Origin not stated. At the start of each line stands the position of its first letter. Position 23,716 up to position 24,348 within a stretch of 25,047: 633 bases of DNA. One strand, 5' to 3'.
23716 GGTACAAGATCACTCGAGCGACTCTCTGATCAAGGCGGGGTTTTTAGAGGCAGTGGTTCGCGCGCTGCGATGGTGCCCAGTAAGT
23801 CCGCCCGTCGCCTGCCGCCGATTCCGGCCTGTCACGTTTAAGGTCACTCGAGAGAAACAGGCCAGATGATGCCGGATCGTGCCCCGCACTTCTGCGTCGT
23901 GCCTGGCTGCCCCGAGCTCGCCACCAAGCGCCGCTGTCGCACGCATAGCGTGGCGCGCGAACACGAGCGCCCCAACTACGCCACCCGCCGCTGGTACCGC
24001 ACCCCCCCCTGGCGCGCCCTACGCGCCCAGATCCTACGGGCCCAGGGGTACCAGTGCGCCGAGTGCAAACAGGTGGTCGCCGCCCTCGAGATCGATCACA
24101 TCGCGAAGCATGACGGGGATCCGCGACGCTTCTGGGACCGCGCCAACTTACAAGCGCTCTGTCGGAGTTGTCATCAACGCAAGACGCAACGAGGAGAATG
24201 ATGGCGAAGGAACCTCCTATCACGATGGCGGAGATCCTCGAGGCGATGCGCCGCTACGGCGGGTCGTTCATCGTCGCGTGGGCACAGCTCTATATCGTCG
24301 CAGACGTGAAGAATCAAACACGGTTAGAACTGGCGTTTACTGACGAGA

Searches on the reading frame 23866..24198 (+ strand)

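Call 73: search_protein_families(library=phrogs, proteins=[window:23866-24198:+], max_evalue=0.001)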
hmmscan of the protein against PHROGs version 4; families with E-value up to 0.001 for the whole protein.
window:23866-24198:+ (111 aa): 19 families
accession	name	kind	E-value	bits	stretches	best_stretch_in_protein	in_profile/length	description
phrog_144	-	DNA, RNA and nucleotide metabolism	7.2e-28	98.4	1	1-109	16-135/175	HNH endonuclease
phrog_589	-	DNA, RNA and nucleotide metabolism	3.3e-26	93.1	1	2-109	34-141/179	HNH endonuclease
phrog_5956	-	DNA, RNA and nucleotide metabolism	1.6e-18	67.7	1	25-111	23-112/138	HNH endonuclease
phrog_4581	-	head and packaging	6.4e-18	66.3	1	10-109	10-111/395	terminase small subunit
phrog_2323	-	DNA, RNA and nucleotide metabolism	3.2e-17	63.5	1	32-111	7-88/113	HNH endonuclease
phrog_333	-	DNA, RNA and nucleotide metabolism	3.4e-14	54.2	1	40-109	12-81/138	HNH endonuclease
phrog_119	-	DNA, RNA and nucleotide metabolism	3.7e-14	53.4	1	28-109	170-257/443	HNH endonuclease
phrog_338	-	DNA, RNA and nucleotide metabolism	1.7e-07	32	1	23-109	165-262/340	HNH endonuclease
phrog_3106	-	DNA, RNA and nucleotide metabolism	1.6e-06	29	1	33-109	129-223/252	HNH endonuclease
phrog_6050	-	DNA, RNA and nucleotide metabolism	2.1e-06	27.8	1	53-109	303-360/402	HNH endonuclease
phrog_8446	-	DNA, RNA and nucleotide metabolism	6e-06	27.1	1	24-106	102-195/211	HNH endonuclease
phrog_7785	-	DNA, RNA and nucleotide metabolism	7.6e-06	27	1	27-109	33-114/147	HNH endonuclease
phrog_2214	-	DNA, RNA and nucleotide metabolism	9.9e-06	25.9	1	47-108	179-238/429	HNH endonuclease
phrog_1271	-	DNA, RNA and nucleotide metabolism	2.8e-05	24.7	1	24-108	238-317/361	HNH endonuclease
phrog_30443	-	DNA, RNA and nucleotide metabolism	4.3e-05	24.8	1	39-108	39-106/121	HNH endonuclease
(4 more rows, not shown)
